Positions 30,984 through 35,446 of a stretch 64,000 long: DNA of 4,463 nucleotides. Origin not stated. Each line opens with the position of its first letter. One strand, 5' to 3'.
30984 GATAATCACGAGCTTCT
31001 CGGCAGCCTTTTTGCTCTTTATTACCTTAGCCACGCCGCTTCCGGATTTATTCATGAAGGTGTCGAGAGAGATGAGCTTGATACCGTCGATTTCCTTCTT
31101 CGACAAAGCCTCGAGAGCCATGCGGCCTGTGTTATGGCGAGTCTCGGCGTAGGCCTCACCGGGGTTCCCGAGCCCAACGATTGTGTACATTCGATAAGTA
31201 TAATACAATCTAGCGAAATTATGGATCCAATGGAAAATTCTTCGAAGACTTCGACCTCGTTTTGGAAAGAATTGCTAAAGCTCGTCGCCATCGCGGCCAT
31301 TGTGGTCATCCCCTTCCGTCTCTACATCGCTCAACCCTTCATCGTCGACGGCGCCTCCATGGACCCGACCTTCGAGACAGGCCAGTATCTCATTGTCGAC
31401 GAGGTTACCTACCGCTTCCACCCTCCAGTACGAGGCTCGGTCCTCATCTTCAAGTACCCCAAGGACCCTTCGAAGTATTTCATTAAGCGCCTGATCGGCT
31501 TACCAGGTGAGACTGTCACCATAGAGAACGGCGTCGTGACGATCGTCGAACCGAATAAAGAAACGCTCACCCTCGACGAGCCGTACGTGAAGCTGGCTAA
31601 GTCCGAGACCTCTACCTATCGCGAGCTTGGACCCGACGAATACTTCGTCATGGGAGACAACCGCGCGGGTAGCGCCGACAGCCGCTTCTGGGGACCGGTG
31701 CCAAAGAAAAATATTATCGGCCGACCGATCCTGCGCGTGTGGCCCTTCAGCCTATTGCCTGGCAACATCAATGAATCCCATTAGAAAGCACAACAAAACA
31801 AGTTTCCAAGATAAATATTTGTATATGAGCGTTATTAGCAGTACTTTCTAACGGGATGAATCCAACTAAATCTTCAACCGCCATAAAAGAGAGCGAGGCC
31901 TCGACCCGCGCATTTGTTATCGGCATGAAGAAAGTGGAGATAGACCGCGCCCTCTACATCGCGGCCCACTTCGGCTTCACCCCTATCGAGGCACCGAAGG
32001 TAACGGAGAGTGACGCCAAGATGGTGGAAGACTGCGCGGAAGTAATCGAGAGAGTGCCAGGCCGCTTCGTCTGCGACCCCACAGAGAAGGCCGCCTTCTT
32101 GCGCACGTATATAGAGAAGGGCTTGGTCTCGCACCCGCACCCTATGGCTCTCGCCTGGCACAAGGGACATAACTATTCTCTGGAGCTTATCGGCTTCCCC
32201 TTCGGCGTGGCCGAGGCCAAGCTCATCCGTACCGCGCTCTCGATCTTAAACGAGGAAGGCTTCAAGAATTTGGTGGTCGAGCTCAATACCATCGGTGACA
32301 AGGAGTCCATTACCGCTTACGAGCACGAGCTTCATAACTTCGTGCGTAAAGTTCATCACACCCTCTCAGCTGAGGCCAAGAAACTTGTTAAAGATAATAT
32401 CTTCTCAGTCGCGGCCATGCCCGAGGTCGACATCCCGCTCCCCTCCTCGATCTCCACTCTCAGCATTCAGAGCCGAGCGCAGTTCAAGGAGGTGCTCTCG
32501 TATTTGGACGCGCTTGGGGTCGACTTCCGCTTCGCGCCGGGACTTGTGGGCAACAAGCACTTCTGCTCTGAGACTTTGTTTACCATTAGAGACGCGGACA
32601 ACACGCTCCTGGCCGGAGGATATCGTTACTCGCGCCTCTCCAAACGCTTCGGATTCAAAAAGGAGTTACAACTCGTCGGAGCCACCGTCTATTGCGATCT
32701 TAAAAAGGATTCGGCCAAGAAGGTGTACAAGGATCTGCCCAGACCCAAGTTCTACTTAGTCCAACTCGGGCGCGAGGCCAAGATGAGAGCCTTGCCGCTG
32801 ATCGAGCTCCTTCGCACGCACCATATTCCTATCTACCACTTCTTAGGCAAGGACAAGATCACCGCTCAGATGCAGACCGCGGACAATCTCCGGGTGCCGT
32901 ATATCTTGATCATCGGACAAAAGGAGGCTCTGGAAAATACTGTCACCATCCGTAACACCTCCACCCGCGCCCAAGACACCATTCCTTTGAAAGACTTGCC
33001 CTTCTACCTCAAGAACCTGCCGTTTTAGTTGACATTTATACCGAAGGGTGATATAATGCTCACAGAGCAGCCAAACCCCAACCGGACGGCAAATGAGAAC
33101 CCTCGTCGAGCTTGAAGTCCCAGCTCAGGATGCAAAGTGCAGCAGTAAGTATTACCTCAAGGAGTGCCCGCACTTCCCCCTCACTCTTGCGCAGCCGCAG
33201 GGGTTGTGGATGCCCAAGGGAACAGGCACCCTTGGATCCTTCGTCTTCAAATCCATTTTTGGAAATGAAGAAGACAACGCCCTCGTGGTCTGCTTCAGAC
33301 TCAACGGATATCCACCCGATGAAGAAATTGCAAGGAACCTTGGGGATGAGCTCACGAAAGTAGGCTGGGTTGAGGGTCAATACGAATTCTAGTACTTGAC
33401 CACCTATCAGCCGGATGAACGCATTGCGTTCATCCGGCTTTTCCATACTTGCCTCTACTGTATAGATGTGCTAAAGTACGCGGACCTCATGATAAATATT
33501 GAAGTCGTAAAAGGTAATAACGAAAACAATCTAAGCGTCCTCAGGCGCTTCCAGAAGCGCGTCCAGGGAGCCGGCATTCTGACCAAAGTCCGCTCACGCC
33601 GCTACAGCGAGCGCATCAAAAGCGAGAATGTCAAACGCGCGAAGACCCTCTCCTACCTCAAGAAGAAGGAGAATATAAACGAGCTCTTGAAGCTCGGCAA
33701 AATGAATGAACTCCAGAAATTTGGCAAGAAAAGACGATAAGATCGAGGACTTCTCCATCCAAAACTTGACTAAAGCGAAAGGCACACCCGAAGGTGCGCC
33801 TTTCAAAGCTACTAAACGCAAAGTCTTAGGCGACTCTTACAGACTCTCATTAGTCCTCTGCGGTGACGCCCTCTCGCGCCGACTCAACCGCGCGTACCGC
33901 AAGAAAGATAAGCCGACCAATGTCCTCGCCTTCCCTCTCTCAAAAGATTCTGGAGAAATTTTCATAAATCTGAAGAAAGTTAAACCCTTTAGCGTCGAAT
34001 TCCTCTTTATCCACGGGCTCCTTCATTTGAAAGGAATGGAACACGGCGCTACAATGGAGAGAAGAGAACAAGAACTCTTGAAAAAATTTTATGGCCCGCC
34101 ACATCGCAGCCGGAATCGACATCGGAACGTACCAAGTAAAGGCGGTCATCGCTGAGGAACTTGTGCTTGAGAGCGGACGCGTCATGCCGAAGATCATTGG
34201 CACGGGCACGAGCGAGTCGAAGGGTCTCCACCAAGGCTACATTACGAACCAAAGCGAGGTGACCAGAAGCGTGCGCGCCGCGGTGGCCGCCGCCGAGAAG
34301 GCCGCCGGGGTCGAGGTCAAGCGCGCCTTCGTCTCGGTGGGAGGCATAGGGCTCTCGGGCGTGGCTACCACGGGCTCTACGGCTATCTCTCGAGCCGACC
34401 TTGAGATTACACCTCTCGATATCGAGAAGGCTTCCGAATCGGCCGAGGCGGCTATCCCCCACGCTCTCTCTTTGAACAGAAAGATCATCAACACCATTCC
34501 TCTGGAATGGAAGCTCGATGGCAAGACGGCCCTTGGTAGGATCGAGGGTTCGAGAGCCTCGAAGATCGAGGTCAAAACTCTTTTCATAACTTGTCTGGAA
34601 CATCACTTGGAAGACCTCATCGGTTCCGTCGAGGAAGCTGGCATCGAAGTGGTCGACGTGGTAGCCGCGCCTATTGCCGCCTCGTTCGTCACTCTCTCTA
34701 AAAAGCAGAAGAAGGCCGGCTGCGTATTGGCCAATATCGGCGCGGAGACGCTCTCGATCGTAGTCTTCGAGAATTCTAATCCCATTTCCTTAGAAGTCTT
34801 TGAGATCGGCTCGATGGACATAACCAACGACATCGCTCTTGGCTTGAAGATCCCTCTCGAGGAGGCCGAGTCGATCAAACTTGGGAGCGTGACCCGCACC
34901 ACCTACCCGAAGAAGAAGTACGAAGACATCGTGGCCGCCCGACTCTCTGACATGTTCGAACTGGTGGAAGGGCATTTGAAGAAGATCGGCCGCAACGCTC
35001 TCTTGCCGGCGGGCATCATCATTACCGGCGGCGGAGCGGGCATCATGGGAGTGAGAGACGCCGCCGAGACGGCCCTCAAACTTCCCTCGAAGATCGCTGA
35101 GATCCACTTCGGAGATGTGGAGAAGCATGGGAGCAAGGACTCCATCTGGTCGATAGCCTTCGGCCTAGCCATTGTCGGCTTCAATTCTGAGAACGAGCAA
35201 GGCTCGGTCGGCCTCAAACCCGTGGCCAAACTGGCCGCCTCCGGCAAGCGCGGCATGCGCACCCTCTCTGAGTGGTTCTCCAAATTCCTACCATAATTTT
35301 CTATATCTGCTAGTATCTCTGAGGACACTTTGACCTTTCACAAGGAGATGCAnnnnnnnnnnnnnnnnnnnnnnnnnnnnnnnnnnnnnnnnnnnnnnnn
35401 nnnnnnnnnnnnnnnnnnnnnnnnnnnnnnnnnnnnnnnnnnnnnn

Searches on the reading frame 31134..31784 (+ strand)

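Call 3: search_protein_families(library=pfam, proteins=[window:31134-31784:+])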
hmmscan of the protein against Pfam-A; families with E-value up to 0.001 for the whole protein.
window:31134-31784:+ (216 aa): 1 family
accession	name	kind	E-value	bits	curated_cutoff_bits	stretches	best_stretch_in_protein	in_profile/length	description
PF10502.14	Peptidase_S26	-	1.4e-43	149.2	22.9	1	44-203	1-168/168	Signal peptidase, peptidase S26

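Call 4: search_protein_families(library=ncbifam, proteins=[window:31134-31784:+])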
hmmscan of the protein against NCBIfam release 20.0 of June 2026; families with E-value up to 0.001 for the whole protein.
window:31134-31784:+ (216 aa): 7 families
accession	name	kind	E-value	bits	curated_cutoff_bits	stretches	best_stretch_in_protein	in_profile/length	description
TIGR02227.1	sigpep_I_bact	equivalog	9.4e-39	132.9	47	1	49-205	3-161/162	signal peptidase I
NF008114.0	PRK10861.1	equivalog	2.3e-24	86.3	277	2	30-132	46-160/324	signal peptidase I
TIGR02754.1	sod_Ni_protease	equivalog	2.1e-14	53.8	63.25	2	71-127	3-59/90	nickel-type superoxide dismutase maturation protease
TIGR02771.1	TraF_Ti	equivalog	2.1e-11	43.7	100.25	1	111-197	79-164/171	conjugative transfer signal peptidase TraF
NF010459.0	PRK13884.1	subfamily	1.6e-06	27.8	156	1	114-196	86-170/178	conjugal transfer peptidase TraF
TIGR02228.1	sigpep_I_arch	equivalog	4.9e-06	26.5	51.85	1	43-122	7-84/158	signal peptidase I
NF010412.0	PRK13838.1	subfamily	0.00038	19.9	186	1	116-196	89-167/177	conjugal transfer pilin processing protease TraF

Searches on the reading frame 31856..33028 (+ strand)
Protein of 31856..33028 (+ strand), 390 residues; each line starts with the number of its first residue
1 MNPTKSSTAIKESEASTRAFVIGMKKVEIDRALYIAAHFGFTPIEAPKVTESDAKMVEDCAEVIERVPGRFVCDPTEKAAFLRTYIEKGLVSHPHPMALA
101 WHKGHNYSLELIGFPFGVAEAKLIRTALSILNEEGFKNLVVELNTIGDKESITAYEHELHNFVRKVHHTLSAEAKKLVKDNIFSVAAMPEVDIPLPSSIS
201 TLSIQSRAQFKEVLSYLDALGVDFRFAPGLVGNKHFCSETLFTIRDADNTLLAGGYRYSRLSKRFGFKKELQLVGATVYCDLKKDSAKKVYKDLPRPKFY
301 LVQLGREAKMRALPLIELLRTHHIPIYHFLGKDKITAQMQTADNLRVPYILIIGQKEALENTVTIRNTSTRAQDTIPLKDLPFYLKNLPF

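Call 3: search_protein_families(library=pfam, proteins=[window:31856-33028:+])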
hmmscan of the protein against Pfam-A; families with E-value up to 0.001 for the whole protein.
window:31856-33028:+ (390 aa): 1 family
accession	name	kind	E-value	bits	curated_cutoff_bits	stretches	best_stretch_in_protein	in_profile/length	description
PF03129.25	HGTP_anticodon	-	8.7e-13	48.7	21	1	300-387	3-93/94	Anticodon binding domain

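Call 4: search_protein_families(library=ncbifam, proteins=[window:31856-33028:+])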
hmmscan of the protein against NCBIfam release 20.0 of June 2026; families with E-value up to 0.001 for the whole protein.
window:31856-33028:+ (390 aa): 3 families
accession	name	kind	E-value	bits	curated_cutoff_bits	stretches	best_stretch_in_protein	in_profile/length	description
TIGR00442.1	hisS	equivalog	1.8e-28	99.7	286.75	1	108-377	124-405/406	histidine--tRNA ligase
NF009085.0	PRK12420.1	equivalog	3.7e-07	29.8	540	1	206-382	242-423/426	histidine--tRNA ligase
TIGR00418.1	thrS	equivalog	1.2e-06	27.8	383.65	1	316-381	492-557/565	threonine--tRNA ligase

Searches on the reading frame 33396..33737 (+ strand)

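Call 106: search_protein_families(library=pfam, proteins=[window:33396-33737:+], max_evalue=0.001)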
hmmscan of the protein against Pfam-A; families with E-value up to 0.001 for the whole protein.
window:33396-33737:+ (114 aa): 1 family
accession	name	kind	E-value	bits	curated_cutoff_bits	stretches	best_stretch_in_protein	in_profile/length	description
PF01165.25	Ribosomal_S21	-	0.00021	21.4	27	1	37-72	2-37/55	Ribosomal protein S21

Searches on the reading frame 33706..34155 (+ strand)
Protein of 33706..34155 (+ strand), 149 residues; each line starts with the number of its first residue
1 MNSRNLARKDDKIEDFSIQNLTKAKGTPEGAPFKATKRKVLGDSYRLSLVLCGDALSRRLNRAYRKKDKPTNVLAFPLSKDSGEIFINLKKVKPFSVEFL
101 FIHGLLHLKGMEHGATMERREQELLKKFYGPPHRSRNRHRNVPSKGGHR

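Call 3: search_protein_families(library=pfam, proteins=[window:33706-34155:+])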
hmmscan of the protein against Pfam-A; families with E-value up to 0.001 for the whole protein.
window:33706-34155:+ (149 aa): 1 family
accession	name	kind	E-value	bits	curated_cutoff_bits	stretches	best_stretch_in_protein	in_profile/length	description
PF02130.23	YbeY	-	6e-16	58.9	25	1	39-126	22-127/129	Endoribonuclease YbeY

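Call 4: search_protein_families(library=ncbifam, proteins=[window:33706-34155:+])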
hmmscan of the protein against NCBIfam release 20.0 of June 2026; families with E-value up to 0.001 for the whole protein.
window:33706-34155:+ (149 aa): 2 families
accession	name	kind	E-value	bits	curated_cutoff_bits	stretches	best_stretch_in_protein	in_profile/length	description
TIGR00043.2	TIGR00043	equivalog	1.6e-17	63.6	45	1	41-128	27-142/146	rRNA maturation RNase YbeY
NF010570.0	PRK13963.1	equivalog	2.1e-08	33.8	274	1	46-82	151-187/261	rRNA maturation RNase YbeY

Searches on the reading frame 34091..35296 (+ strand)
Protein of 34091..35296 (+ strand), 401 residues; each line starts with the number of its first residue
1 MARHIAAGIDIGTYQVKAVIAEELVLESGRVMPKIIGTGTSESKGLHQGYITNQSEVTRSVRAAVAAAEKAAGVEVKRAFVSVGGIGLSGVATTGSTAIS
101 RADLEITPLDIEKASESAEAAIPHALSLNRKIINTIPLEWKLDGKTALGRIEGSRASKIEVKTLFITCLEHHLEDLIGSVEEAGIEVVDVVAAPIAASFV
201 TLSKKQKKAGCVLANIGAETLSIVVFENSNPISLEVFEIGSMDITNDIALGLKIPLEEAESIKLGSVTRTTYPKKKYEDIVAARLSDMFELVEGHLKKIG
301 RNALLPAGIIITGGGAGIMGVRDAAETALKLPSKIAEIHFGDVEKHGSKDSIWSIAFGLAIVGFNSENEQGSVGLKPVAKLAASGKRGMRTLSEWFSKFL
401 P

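Call 3: search_protein_families(library=pfam, proteins=[window:34091-35296:+])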
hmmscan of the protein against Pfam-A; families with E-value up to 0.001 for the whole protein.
window:34091-35296:+ (401 aa): 4 families
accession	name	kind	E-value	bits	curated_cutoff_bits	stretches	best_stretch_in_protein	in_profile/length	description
PF14450.12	FtsA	-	2.1e-20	73.8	31.8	1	212-339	1-113/127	Cell division protein FtsA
PF11104.14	PilM_2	-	4.9e-10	39.3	27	1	8-338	1-307/340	Type IV pilus assembly protein PilM;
PF02491.25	SHS2_FTSA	-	1.6e-06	28.8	25.4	1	89-167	5-79/79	SHS2 domain inserted in FTSA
PF01869.26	BcrAD_BadFG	-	0.00026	21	31.5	0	8-102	2-88/271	BadF/BadG/BcrA/BcrD ATPase family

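Call 4: search_protein_families(library=ncbifam, proteins=[window:34091-35296:+])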
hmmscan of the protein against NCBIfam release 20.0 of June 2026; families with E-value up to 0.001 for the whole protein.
window:34091-35296:+ (401 aa): 6 families
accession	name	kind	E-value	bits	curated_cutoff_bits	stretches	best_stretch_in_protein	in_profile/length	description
TIGR01174.1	ftsA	equivalog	2e-60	204.8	175.85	2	7-264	3-251/371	cell division protein FtsA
NF007009.0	PRK09472.1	equivalog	6.6e-34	117.7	409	1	3-264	7-259/420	cell division protein FtsA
TIGR02529.1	EutJ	subfamily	3.7e-07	29.8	152.1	1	177-327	81-216/239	ethanolamine utilization protein EutJ family protein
TIGR01175.1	pilM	subfamily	7e-07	28.5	133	1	160-337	132-314/348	type IV pilus assembly protein PilM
NF045709.1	Amuc_1101_fam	equivalog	3.8e-06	26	650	1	163-272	131-242/608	Amuc_1101 family PilM-like pilus complex protein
NF011660.0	PRK15080.1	equivalog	1.8e-05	24.1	182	1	180-331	117-253/277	ethanolamine utilization protein EutJ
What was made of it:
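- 34091..35296 (+): ftsA, upstream boundary of the variable slot. Its last codons hold the weak -35-like hexamer CTACCA (35288-35293). TIGR01174 204.8 bits, above the 175.85 cutoff; Pfam FtsA and SHS2_FTSA (calls 3, 4).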

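Call 20: find_related_loci(query=window:34091-35296:+, collection=genome_contigs, flank=7000)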
Query window:34091-35296:+ (401 aa) in genome_contigs; peptide patterns used: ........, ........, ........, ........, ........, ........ (x = any residue, [..] = any of these).
168 stretches matched a pattern; 10 encode a relative of the query (tblastn E <= 1e-3); 10 distinct loci.
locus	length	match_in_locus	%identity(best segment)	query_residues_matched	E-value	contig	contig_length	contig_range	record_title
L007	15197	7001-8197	73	1-401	0e+0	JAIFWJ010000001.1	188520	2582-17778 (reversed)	MAG: Candidatus Parcubacteria bacterium isolate viral-cat_44_14 PAFVLPS_2018_scaffold_157, whole genome shotgun sequence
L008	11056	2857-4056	68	1-401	0e+0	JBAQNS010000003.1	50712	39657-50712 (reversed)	MAG: Minisyncoccia bacterium isolate MFD12002_ilm_asm_bin40 k127_47005, whole genome shotgun sequence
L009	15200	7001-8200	68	1-401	3e-180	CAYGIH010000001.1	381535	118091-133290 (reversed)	MAG TPA_asm: uncultured Candidatus Saccharibacteria bacterium isolate ERP113451_co1_359 genome assembly, contig: NODE_3_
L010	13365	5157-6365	66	1-401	1e-179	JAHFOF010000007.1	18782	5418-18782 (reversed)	MAG: bacterium isolate nzgw498 NODE_5275_length_18783_cov_4.401565, whole genome shotgun sequence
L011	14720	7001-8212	65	1-401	9e-175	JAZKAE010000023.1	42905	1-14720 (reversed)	MAG: Patescibacteria group bacterium isolate ADI_H3L2_1_122_18_3-bin007_1 ADIH3L21_B007_1_000000000023, whole genome sho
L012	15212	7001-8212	64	1-401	7e-173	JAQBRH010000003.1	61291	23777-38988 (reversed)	MAG: Parcubacteria group bacterium isolate RYN_394 scaffold_3914194, whole genome shotgun sequence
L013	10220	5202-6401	65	1-401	3e-166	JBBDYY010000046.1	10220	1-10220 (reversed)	MAG: Parcubacteria group bacterium isolate LejiaD_45_33 Lejia_D_9870_length_10220_cov_19, whole genome shotgun sequence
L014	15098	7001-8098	49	1-368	2e-98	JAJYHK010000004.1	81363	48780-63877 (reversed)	MAG: bacterium isolate DBS1-3.bin59 NODE_425_length_81363_cov_2.85735, whole genome shotgun sequence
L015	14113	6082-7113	31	8-339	7e-48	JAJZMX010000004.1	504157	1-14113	MAG: bacterium isolate MAS3.bin45 NODE_4_length_504157_cov_2.236047, whole genome shotgun sequence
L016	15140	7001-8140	27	5-368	1e-24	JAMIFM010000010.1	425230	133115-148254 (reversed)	MAG: Bacteroidia bacterium isolate UR_AS_metabat.4 k201_1387102, whole genome shotgun sequence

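Call 25: search_protein_families(library=pfam, proteins=[L011:8271-9434:+], max_evalue=0.1)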
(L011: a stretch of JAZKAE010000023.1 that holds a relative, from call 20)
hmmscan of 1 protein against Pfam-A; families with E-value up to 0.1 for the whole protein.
L011:8271-9434:+ (387 aa): 8 families
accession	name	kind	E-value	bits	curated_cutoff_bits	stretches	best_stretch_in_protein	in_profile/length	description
PF13521.12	AAA_28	-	2.5e-21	77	27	1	14-196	2-163/164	AAA domain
PF01928.26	CYTH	-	2.9e-07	30.9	23.2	1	216-352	3-155/179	CYTH domain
PF08433.16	KTI12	-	0.0015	18.5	22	1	14-51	4-41/271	Chromatin associated protein KTI12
PF03308.22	MeaB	-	0.0054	16.2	23.1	1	14-45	36-67/273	Methylmalonyl Co-A mutase-associated GTPase MeaB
PF13604.12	AAA_30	-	0.0099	16.1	27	0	15-45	22-52/191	AAA domain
PF13401.12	AAA_22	-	0.031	15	27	0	14-45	8-33/130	AAA domain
PF13245.12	AAA_19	-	0.034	14.7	25.1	0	14-50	14-50/134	AAA domain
PF20720.3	nSTAND3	-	0.045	13.9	27.2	1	14-74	20-79/155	Novel STAND NTPase 3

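Call 88: search_solved_structures(query=L011:8271-8900:+, max_evalue=1)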
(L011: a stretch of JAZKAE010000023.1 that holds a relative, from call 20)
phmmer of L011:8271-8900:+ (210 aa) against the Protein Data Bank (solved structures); distinct sequences matched with E-value up to 1: 7.
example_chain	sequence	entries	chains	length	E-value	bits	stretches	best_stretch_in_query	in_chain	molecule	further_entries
2gks_A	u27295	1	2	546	0.035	17.3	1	14-45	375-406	Bifunctional SAT/APS kinase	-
2www_A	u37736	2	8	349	0.1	15.8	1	9-118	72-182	METHYLMALONIC ACIDURIA TYPE A PROTEIN, MITOCHONDRIAL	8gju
3hjn_A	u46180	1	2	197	0.16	15.2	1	20-114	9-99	Thymidylate kinase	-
3dm9_B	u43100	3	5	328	0.42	13.8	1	12-51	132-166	Signal recognition particle receptor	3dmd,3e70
5c6g_A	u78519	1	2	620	0.5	13.5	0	148-187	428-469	AGR133Cp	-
6xss_A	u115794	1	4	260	0.68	13.1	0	91-178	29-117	C4_nat_HFuse-7900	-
9mt4_F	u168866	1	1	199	0.76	12.9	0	12-73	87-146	Tail terminator protein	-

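Call 89: search_protein_families(library=ncbifam, proteins=[L011:8271-9431:+], max_evalue=0.01)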
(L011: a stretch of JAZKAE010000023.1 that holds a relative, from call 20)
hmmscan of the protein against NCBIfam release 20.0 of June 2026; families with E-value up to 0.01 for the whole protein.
L011:8271-9431:+ (387 aa): 1 family
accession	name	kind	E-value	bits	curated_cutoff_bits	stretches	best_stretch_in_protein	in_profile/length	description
TIGR00750.1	lao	equivalog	0.006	15.7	240.75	1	14-46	37-69/300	methylmalonyl Co-A mutase-associated GTPase MeaB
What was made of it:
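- Tried and rejected: The AAA_28 domain of L011 has no informative PDB or NCBIfam relative (calls 88, 89).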
